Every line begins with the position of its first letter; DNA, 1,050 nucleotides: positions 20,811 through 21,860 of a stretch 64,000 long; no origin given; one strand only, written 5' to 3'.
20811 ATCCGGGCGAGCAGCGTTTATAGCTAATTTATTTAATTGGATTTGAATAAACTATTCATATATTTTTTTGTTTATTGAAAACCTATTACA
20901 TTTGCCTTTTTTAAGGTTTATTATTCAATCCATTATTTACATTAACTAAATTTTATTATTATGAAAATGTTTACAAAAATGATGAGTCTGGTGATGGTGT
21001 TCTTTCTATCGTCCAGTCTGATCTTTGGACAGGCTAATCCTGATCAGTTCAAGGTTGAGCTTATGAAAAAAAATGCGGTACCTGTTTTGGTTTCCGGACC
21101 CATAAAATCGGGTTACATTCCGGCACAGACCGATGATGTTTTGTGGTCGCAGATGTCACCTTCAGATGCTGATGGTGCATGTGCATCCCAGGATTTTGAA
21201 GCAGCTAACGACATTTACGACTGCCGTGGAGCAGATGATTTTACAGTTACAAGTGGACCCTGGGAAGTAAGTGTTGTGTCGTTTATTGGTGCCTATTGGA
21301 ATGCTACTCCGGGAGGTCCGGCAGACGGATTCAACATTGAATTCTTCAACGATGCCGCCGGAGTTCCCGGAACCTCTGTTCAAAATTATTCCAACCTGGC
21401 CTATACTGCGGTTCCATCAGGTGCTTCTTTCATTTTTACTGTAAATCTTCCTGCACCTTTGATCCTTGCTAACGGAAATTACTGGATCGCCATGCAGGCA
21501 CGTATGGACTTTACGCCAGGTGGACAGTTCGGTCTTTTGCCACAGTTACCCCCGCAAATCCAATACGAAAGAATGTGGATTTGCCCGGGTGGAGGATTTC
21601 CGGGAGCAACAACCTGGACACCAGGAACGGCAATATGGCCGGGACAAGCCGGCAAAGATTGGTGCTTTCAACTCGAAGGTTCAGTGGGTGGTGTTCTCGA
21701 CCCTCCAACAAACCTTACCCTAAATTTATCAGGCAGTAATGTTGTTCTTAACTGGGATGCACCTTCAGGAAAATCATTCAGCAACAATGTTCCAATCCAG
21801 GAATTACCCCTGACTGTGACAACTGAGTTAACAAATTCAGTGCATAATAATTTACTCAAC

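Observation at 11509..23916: Tandem array of three giant modular T9SS cargo genes in which the middle gene is a chimera of its two neighbours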

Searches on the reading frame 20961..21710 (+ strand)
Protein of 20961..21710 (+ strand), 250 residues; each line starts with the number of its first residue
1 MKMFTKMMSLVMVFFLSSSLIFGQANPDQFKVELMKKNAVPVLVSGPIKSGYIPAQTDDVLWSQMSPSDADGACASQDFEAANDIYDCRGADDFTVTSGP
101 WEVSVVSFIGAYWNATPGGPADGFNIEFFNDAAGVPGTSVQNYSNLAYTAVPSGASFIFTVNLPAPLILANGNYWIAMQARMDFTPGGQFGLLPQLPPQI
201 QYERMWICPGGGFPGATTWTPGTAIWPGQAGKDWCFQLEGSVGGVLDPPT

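Call 27: search_protein_families(library=pfam, proteins=[window:21030-21695:+], max_evalue=1)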
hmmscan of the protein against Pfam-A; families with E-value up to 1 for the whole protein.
seq(222 aa): 0 families

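Call 50: find_homologous_proteins(query=window:20961-21710:+, max_evalue=0.00001)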
Query window:20961-21710:+ (250 aa): 9 proteins with E <= 0.00001 among 499 candidates.
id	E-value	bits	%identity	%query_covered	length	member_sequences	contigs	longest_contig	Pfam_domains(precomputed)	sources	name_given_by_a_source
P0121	3.6e-121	422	75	96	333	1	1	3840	-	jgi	jgi:hypothetical protein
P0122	4.1e-27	114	36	96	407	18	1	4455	PF18962.8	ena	-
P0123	6.2e-24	103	41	70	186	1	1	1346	-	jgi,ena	-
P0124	1.2e-23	102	34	96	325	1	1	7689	-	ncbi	-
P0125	3.3e-17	81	34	96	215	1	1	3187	-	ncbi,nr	ncbi:MAG: hypothetical protein U9R60_08620, partial [Bacteroidota bacterium]|nr:hypothetical protein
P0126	1.6e-15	76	40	55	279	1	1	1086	-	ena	-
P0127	5.4e-15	74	36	62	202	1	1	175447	-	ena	-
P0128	9.6e-15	73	35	73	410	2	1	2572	-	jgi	jgi:hypothetical protein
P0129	5.1e-12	64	40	50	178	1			-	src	-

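Call 56: find_encoding_contigs(protein=P0121, flank=5000, max_places=3)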
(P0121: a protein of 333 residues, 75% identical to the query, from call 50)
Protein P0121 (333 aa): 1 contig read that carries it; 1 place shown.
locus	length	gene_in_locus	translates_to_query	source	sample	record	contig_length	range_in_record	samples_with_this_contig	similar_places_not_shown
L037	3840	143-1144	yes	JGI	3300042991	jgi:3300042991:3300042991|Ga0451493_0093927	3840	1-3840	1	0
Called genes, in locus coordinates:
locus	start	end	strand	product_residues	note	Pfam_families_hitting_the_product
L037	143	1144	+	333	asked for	-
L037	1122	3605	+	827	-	PF20773:InhA-like_MAM (faint), PF18962:Por_Secre_tail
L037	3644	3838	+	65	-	?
